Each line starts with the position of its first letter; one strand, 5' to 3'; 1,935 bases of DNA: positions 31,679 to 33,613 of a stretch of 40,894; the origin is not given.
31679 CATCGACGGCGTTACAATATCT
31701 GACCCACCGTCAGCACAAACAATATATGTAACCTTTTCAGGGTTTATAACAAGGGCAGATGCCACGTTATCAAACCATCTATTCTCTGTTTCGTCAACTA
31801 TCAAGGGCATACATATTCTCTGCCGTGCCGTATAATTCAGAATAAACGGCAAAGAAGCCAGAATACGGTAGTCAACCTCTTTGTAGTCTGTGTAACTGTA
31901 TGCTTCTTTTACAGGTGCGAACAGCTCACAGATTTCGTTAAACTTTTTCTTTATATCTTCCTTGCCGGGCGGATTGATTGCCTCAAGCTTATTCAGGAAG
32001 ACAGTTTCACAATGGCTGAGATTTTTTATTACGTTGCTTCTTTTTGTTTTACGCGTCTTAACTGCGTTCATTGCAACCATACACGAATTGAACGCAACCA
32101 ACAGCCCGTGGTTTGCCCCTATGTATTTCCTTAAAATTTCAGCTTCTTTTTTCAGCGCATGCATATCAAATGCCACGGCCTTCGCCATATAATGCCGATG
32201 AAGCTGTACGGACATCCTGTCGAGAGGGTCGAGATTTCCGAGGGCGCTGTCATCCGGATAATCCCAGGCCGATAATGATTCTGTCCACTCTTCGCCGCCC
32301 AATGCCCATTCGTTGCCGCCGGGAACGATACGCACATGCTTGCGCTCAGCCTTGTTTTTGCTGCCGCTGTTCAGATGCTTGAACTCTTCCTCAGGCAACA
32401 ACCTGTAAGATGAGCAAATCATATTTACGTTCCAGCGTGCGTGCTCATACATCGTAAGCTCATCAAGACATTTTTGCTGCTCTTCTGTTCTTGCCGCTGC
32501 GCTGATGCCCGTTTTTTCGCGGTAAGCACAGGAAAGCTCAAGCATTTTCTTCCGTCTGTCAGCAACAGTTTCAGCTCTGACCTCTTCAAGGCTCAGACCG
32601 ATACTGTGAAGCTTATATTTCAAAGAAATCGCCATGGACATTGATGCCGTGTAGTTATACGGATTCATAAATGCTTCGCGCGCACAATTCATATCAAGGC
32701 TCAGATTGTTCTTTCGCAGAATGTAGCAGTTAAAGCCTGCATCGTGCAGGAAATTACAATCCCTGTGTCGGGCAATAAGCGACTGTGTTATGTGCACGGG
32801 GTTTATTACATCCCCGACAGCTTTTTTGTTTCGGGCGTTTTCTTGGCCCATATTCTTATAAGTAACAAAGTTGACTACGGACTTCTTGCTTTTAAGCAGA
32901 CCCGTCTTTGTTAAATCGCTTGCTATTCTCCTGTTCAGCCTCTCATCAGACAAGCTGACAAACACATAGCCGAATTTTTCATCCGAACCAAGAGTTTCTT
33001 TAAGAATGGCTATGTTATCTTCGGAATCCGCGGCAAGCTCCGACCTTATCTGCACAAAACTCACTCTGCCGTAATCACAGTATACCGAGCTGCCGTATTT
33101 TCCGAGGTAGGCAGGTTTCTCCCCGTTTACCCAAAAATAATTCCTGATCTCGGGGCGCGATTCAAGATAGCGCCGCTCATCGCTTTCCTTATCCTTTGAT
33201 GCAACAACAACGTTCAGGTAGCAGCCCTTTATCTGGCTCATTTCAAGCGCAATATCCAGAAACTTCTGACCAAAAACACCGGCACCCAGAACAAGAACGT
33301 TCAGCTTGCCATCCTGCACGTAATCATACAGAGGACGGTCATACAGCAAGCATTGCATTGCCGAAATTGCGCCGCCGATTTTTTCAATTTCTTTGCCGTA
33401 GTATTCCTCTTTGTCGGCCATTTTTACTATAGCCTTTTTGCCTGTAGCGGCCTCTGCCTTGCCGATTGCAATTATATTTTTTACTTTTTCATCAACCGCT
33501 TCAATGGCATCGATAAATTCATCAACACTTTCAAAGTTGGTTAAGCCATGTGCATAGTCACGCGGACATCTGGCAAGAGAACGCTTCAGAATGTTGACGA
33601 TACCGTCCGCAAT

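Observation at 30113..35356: Giant kinase fused to a restriction-endonuclease-fold domain, translationally coupled to a PP2C phosphatase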

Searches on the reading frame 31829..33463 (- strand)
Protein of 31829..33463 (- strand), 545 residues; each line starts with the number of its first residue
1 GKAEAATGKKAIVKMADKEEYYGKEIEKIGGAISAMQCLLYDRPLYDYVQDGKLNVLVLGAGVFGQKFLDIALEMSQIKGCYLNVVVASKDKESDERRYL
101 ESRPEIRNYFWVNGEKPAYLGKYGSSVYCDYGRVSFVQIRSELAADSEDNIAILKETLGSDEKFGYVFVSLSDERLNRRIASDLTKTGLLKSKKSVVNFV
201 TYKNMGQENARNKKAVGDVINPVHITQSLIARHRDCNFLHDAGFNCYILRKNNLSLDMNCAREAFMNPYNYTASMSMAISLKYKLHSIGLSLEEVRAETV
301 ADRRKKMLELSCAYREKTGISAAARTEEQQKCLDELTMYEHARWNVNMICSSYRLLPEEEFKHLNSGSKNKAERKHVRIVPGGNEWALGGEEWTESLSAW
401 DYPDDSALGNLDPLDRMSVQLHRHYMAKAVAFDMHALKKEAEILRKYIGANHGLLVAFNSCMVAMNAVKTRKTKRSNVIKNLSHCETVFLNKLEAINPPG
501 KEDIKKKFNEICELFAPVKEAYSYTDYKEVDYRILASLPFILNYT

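Call 11: search_protein_families(library=pfam, proteins=[window:31829-33463:-], max_evalue=1)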
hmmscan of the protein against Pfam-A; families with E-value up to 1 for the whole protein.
seq(545 aa): 2 families
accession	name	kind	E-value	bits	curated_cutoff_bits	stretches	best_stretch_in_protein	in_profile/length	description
PF03435.24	Sacchrp_dh_NADP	-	0.031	15.1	25.1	1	56-96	1-37/129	Saccharopine dehydrogenase NADP binding domain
PF05062.17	RICH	-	0.1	13.4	23.2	0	466-510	25-68/82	RICH domain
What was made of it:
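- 32780..33373 (-): Rossmann-fold dinucleotide-binding-like domain (aa ~428-625), with G457xGxxG462. Weak Sacchrp_dh_NADP hit (call 11).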

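Call 65: predict_structure(alignment_id=A7)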
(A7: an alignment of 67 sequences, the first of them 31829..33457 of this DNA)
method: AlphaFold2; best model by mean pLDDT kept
length: 543 residues; sequences in the alignment: 67
mean_pLDDT: 91.7   pTM: 0.91
mean pLDDT of the five models: 91.7, 90.9, 90.6, 90.5, 90.1
residues with pLDDT >= 90: 436; 70-90: 66; 50-70: 34; < 50: 7
segments of 3 or more residues with pLDDT < 50: 1-5
pLDDT, mean of each block of 10 residues (from residue 1): 45 60 60 93 97 98 97 98 98 98 98 95 89 97 96 95 97 95 96 95 65 78 84 91 91 86 88 94 97 81 94 97 97 97 96 97 95 97 94 91 94 98 97 97 97 98 95 89 95 97 98 97 96 96 90
secondary structure, 60 per line:
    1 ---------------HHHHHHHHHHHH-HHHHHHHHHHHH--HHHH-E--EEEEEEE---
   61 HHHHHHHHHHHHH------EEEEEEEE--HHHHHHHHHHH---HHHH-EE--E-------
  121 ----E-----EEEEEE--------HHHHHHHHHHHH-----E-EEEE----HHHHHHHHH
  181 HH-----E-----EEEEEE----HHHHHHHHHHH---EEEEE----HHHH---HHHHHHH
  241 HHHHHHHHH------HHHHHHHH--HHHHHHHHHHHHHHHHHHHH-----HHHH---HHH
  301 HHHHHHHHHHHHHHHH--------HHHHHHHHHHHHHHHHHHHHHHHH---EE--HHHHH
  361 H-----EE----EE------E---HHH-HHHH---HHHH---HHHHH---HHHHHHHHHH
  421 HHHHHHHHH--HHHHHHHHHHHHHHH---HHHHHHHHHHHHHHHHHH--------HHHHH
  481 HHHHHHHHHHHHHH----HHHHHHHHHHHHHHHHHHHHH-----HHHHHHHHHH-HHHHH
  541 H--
elements in order: H16-27 H29-40 H43-46 E51-57 H61-73 E80-87 H90-100 H104-107 E131-136 H145-156 E164-167 H172-182 E194-199 H204-214 E218-222 H227-230 H234-249 H256-263 H266-285 H291-294 H298-316 H325-348 H356-361 H389-392 H396-399 H403-407 H411-429 H432-446 H450-467 H476-494 H499-519 H525-534 H536-541
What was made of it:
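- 32780..33373 (-): AF2 model pLDDT 91.7 (call 65).
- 31829..32164 (-): Helical bundle linker (aa ~831-942). Helices in the AF2 model (call 65).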

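Call 68: fold_search(model_id=the predicted structure, library=pdb)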
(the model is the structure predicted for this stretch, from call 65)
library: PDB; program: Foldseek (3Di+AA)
matches with E <= 10: 909; with E <= 0.001: 0
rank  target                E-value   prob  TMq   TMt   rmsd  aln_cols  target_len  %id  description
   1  4rvu_D                2.2e-02  0.99  0.20  0.31  10.1       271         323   11  The native structure of mycobacterial Rv1454c complexed with NADPH (released 2015-06-24)
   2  4gi2_A                2.2e-02  0.99  0.18  0.22   7.1       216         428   13  Crotonyl-CoA Carboxylase/Reductase (released 2013-08-14)
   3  2aou_B                2.5e-02  0.97  0.19  0.32  14.4       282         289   13  Histamine Methyltransferase Complexed with the Antimalarial Drug Amodiaquine (released 2005-09-13)
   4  4gi2_B                2.8e-02  0.99  0.18  0.22   7.2       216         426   12  Crotonyl-CoA Carboxylase/Reductase (released 2013-08-14)
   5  8em2_B                3.4e-02  0.97  0.20  0.22   8.3       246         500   13  Cryo-EM structure of the human GDH/6PGL endoplasmic bifunctional protein (released 2023-05-03)
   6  8b9y_A                3.4e-02  0.35  0.10  0.16  17.8       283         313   13  Cysteine Synthase from Trypanosoma cruzi with PLP and OAS (released 2023-05-31)
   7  5xvh                  3.6e-02  0.38  0.13  0.20  19.6       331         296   14  Crystal structure of the NADP+ and tartrate-bound complex of L-serine 3-dehydrogenase from the hyperthermophilic archaeo (released 2018-02-07)
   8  3w6z                  4.4e-02  0.38  0.13  0.20  19.7       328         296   14  Crystal structure of NADP bound L-serine 3-dehydrogenase (K170M) from Hyperthermophilic Archaeon Pyrobaculum calidifonti (released 2014-01-15)
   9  2bhs_B                4.8e-02  0.33  0.10  0.17  18.2       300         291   11  Crystal Structure of Cysteine Synthase B (released 2005-06-22)
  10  4gbj_C                5.3e-02  0.41  0.13  0.21  20.0       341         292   13  Crystal structure of NAD-binding 6-phosphogluconate dehydrogenase from Dyadobacter fermentans (released 2012-09-05)
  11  1jqe_A                6.0e-02  0.94  0.21  0.37  14.6       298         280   13  Crystal Structure Analysis of Human Histamine Methyltransferase (Ile105 Polymorphic Variant) Complexed with AdoHcy and (released 2002-08-06)
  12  5a3j_B                6.6e-02  0.99  0.19  0.29   6.6       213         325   11  Crystal structure of the chloroplastic gamma-ketol reductase from Arabidopsis thaliana bound to 13-Oxo-9(Z),11(E),15(Z (released 2016-09-28)
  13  1x87_B                6.6e-02  0.89  0.24  0.26  16.1       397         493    9  2.4A X-ray structure of Urocanase protein complexed with NAD (released 2004-10-05)
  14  5a4d_E                6.9e-02  0.99  0.20  0.32   6.7       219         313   11  Crystal structure of the chloroplastic gamma-ketol reductase from Arabidopsis thaliana bound to 13KOTE and NADP (released 2016-09-28)
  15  7dl0_B                7.5e-02  0.99  0.20  0.29   9.6       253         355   10  The mutant E310G/A314Y of 3,5-DAHDHcca complex with NADPH (released 2021-09-29)
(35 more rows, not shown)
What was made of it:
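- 32780..33373 (-): Foldseek top hits are NAD(P)-binding Rossmann enzymes, prob 0.97-1.0 and E about 0.02-0.1 (call 68).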

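Call 70: fold_search(model_id=the predicted structure, library=viral)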
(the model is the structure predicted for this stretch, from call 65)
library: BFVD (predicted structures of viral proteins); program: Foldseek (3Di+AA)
matches with E <= 10: 348; with E <= 0.001: 0
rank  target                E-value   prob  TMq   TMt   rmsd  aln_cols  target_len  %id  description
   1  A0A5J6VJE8            2.8e-02  0.47  0.18  0.14  26.5       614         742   10  DEAD/DEAH box helicase [Megaviridae environmental sample]
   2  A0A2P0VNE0            6.0e-02  0.54  0.15  0.19  19.3       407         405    9  Putative mannitol 1-phosphate dehydrogenase [Tetraselmis virus 1]
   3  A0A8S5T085            6.6e-02  0.66  0.18  0.19  15.2       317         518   13  Terminase large subunit [Podoviridae sp. ctxqo3]
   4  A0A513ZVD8            1.0e-01  0.95  0.17  0.16   7.7       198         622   14  Methyltransferase [Fusarium redolens polymycovirus 1]
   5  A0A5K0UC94            1.2e-01  0.99  0.20  0.20  10.2       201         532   12  Class I SAM-dependent methyltransferase [Yasminevirus sp. GU-2018]
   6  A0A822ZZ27            1.5e-01  0.75  0.19  0.20   9.1       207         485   14  (no name in the UniProt tables at hand)
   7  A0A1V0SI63            1.5e-01  0.13  0.15  0.12  27.2       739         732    9  Uncharacterized protein [Klosneuvirus KNV1]
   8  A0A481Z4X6            1.9e-01  0.89  0.19  0.09   9.1       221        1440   10  mRNA capping enzyme [Pithovirus LCPAC001]
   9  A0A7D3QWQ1            1.9e-01  0.47  0.16  0.28  14.1       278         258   10  Nicotinamide/nicotinate mononucleotide adenylyltransferase [Fadolivirus FV1/VV64]
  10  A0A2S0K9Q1            2.2e-01  0.69  0.19  0.26  11.6       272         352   10  (no name in the UniProt tables at hand)
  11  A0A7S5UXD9            2.3e-01  0.18  0.15  0.20  20.3       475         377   10  (no name in the UniProt tables at hand)
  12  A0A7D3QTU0            2.4e-01  0.09  0.14  0.12  28.5       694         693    9  Dynamin superfamily protein [Fadolivirus FV1/VV64]
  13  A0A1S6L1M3            2.9e-01  0.44  0.19  0.26  15.0       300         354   11  (no name in the UniProt tables at hand)
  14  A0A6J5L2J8            2.9e-01  0.38  0.17  0.16   9.4       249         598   10  Uncharacterized protein [uncultured Caudovirales phage]
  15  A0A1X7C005            3.1e-01  0.57  0.19  0.09  11.4       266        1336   10  (no name in the UniProt tables at hand)
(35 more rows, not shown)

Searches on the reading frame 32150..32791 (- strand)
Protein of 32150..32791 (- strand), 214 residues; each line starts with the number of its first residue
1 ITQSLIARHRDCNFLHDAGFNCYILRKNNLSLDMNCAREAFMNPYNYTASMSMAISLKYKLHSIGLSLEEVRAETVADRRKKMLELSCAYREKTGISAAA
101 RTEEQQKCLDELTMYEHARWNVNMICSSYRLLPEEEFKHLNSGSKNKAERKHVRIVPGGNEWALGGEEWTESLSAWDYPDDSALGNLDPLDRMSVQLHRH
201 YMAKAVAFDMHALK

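Call 73: search_solved_structures(query=A10, max_evalue=10, show_alignments=3)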
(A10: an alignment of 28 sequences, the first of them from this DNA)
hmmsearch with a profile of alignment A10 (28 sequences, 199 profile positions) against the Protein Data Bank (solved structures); distinct sequences matched with E-value up to 10: 9.
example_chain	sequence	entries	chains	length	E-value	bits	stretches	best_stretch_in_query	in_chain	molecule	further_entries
6uhi_A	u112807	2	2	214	0.0031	20.5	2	105-150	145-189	Ryanodine receptor 1 chimera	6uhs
6uha_B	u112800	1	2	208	0.13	15.1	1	93-149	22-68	Ryanodine receptor 3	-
9l90_A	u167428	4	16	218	0.13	15.1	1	93-149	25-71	Ryanodine receptor 3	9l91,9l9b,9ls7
6uhb_B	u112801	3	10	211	0.14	15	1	93-149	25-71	Ryanodine receptor 3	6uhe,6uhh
9l92_A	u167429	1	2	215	0.18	14.7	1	93-149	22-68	Ryanodine receptor 3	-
3nrt_A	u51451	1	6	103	0.44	13.4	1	105-150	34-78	Putative ryanodine receptor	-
4n05_B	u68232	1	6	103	0.63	12.9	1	106-150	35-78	Putative ryanodine receptor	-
6uag_A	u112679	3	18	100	0.65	12.9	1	106-146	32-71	Putative ryanodine receptor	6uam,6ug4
9cc5_A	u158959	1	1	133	4.9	10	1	71-128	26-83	Amylin-NHO-22 Binder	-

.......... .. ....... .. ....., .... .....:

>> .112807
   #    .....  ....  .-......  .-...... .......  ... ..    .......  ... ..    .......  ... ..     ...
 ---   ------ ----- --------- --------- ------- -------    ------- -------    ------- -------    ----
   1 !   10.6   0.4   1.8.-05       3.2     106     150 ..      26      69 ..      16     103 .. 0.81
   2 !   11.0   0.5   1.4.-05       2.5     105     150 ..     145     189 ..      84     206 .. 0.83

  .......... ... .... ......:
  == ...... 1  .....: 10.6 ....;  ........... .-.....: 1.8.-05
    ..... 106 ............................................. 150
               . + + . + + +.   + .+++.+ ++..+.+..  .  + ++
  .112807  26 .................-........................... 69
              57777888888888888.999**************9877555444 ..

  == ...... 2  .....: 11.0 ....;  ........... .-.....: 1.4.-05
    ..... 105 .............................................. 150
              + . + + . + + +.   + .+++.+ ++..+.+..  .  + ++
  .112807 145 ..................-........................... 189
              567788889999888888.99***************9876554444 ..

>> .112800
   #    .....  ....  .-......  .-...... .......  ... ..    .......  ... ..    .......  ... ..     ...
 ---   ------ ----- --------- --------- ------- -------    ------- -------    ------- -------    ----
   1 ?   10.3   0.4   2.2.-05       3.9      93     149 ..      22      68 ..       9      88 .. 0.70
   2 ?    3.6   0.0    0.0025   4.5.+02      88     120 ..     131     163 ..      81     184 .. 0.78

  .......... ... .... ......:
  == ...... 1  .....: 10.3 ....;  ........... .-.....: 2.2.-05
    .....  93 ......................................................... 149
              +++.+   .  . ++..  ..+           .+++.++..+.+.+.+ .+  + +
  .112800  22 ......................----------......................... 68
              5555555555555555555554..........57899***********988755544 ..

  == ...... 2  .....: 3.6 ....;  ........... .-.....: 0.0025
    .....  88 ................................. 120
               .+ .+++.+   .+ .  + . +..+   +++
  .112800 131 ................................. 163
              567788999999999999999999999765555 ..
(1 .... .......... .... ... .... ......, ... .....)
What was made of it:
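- On RyR / R12 domain (PF02026): 8/9 PDB profile hits are RyR repeats, best E=0.0031 (call 73).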

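Call 74: search_protein_families(library=pfam, alignment_id=A10, max_evalue=1)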
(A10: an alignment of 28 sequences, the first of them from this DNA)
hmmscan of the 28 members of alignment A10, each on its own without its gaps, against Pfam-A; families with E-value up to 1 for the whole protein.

A. member 1, seq(214 aa): 0 families

B. families by the number of members that match (of 28 scanned): 18 families
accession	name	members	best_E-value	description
PF02026.21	RyR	14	0.00023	RyR domain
PF02218.20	HS1_rep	1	0.022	Repeat in HS1/Cortactin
PF12952.12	DUF3841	1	0.023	Domain of unknown function (DUF3841)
PF05250.16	UPF0193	1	0.023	Uncharacterised protein family (UPF0193)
PF14063.11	DUF4254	1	0.045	Protein of unknown function (DUF4254)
PF22766.2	ZW10_C2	1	0.05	ZW10 C-terminal helical domain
PF23602.1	CS_DNAAF11_C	1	0.059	Dynein axonemal assembly factor 11-like, CS domain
PF25137.1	ADH_Fe_C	1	0.062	Fe-containing alcohol dehydrogenase family, C-terminal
PF04430.19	DUF498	1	0.086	Protein of unknown function (DUF498/DUF598)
PF15533.11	Ntox33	1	0.089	Bacterial toxin 33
PF01467.32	CTP_transf_like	1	0.11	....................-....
PF12502.13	DUF3710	1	0.11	Protein of unknown function (DUF3710)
PF19122.5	DUF5806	1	0.11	Family of unknown function (DUF5806)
PF11832.13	DUF3352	1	0.12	Protein of unknown function (DUF3352)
PF24531.2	ANC1_spectrin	1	0.13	Nuclear anchorage protein 1, spectrin repeat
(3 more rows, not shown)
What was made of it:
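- On RyR / R12 domain (PF02026): 14/28 members hit PF02026, best 2e-4 (call 74).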
